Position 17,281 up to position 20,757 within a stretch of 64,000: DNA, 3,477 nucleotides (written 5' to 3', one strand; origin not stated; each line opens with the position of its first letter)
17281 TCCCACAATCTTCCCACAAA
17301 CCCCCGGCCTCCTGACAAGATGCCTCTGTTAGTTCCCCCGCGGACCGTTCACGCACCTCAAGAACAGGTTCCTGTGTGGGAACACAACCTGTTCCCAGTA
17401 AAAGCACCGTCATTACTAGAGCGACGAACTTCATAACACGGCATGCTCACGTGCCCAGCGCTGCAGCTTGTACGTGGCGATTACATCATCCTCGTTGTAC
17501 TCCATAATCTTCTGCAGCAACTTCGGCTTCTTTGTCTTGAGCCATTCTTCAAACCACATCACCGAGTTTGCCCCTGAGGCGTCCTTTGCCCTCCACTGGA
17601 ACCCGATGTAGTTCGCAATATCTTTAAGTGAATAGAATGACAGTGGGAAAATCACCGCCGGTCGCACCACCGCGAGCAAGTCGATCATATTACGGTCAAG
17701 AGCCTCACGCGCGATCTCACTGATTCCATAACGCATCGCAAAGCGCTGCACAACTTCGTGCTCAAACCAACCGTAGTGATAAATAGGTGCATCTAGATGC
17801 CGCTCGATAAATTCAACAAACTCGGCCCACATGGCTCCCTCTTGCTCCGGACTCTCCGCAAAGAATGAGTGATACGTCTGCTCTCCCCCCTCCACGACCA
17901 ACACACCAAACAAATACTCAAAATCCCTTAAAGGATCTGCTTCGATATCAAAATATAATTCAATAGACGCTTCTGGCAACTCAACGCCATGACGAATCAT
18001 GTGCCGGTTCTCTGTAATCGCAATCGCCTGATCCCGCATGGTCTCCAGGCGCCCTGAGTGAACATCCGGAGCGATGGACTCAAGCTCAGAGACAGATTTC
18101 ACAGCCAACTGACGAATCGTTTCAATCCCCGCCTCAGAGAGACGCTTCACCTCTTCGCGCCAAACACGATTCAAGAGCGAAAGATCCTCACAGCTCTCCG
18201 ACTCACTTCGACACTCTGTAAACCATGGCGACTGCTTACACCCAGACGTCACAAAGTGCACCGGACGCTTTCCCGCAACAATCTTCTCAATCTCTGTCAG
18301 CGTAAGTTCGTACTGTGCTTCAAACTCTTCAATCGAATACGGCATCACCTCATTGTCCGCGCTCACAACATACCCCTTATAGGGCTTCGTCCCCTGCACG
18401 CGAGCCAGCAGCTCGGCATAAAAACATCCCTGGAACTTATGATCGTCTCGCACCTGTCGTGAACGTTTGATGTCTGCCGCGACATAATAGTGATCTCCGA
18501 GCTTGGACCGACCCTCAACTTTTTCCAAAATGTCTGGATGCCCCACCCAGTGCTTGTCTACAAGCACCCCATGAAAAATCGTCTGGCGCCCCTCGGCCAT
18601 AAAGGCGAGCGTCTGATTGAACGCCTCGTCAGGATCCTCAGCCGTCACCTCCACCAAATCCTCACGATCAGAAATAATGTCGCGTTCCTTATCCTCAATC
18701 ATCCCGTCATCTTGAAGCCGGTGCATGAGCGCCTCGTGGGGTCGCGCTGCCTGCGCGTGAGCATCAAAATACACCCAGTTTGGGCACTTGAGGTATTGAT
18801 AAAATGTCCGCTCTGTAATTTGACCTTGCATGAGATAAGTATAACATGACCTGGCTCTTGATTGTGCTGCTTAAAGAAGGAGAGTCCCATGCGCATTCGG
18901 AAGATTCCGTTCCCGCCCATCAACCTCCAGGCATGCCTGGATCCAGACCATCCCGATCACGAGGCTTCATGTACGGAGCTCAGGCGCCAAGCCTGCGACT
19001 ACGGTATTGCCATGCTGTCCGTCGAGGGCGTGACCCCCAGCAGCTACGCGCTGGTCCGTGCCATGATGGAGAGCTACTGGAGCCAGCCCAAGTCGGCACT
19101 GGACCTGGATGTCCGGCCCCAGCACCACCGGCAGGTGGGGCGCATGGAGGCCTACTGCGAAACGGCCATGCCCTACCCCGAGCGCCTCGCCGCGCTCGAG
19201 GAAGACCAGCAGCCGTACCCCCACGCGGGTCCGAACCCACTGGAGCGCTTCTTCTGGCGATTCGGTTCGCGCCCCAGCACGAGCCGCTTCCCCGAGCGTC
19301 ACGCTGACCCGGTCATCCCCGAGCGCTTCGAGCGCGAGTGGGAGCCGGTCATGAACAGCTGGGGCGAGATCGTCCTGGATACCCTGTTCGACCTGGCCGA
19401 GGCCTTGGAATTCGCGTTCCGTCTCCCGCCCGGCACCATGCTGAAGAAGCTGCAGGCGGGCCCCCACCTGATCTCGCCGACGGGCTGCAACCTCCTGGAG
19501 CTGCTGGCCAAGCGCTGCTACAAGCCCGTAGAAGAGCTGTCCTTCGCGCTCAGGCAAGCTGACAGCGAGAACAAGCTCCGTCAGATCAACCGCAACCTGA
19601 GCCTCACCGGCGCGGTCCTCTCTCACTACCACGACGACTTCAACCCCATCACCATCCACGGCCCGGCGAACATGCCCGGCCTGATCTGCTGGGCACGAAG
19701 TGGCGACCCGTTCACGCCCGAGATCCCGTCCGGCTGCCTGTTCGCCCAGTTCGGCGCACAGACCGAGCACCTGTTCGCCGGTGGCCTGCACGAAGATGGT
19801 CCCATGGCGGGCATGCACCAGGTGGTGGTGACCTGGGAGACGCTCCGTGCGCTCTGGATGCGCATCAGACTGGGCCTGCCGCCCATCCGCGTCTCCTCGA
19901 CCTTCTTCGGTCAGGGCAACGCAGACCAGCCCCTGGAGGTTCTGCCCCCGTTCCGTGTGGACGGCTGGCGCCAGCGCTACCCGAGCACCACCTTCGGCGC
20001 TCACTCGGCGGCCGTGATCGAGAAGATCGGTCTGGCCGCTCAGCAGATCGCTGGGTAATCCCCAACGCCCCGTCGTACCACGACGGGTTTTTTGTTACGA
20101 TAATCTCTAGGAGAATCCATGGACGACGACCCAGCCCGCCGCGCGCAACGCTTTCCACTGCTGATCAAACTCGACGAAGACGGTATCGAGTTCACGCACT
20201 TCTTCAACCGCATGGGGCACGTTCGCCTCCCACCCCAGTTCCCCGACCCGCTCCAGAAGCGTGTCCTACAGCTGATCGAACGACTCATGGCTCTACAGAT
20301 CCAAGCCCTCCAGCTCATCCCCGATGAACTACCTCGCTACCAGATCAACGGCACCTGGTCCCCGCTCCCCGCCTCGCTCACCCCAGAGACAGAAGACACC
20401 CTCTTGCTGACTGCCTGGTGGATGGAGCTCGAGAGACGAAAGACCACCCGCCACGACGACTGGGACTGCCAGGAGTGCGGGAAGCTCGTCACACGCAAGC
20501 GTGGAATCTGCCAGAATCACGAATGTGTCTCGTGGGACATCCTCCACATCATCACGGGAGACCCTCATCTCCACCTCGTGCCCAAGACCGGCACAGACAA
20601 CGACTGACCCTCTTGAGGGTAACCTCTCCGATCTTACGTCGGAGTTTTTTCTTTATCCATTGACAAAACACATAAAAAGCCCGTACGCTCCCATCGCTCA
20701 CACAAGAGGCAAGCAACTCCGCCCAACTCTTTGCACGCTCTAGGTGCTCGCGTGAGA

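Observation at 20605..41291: The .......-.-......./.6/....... module is a dispersed repeat family attached to GC-rich genes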

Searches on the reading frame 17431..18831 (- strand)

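Call 12: search_protein_families(library=pfam, proteins=[window:17431-18831:-], max_evalue=0.01)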
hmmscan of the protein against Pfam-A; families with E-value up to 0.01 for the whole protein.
window:17431-18831:- (466 aa): 2 families
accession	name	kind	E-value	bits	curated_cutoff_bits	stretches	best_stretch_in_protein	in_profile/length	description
PF13482.12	RNase_H_2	-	1.2e-39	136.4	22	1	292-460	1-164/165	RNase_H superfamily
PF01930.23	Cas_Cas4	-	0.0026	18.3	22.7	0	114-207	64-158/160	Domain of unknown function DUF83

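Call 74: search_protein_families(library=ncbifam, proteins=[window:17431-18831:-], max_evalue=0.01)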
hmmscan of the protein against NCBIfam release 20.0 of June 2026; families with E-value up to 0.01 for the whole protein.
window:17431-18831:- (466 aa): 2 families
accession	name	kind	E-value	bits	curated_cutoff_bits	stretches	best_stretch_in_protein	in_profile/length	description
TIGR03491.1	TIGR03491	subfamily_domain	2.9e-104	349.6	97.45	1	6-459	2-461/462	TM0106 family RecB-like putative nuclease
TIGR00372.1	cas4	equivalog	5e-09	36.2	65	1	94-208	67-179/180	CRISPR-associated protein Cas4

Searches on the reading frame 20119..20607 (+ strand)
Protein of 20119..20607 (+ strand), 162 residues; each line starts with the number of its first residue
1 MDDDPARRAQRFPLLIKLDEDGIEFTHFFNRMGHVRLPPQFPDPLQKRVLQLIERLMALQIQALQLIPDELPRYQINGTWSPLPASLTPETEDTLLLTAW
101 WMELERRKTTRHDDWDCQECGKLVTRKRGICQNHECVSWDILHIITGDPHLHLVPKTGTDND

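Call 11: search_protein_families(library=pfam, proteins=[window:20119-20607:+], max_evalue=0.01)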
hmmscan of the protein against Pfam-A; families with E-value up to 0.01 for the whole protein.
window:20119-20607:+ (162 aa): 0 families

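Call 28: find_encoding_contigs(protein=window:20119-20607:+, flank=10000, max_places=6)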
Protein window:20119-20607:+ (162 aa): no gene with exactly this product is on record in the collection.

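Call 72: search_protein_families(library=phrogs, proteins=[window:20119-20607:+], max_evalue=0.01)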
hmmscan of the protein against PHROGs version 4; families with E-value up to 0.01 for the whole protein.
window:20119-20607:+ (162 aa): 0 families

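Call 73: search_protein_families(library=padloc, proteins=[window:20119-20607:+], max_evalue=0.01)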
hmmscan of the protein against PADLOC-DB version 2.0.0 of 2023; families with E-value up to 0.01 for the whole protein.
window:20119-20607:+ (162 aa): 0 families

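Call 74: search_protein_families(library=ncbifam, proteins=[window:20119-20607:+], max_evalue=0.01)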
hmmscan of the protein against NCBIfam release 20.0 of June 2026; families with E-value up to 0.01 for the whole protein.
window:20119-20607:+ (162 aa): 0 families
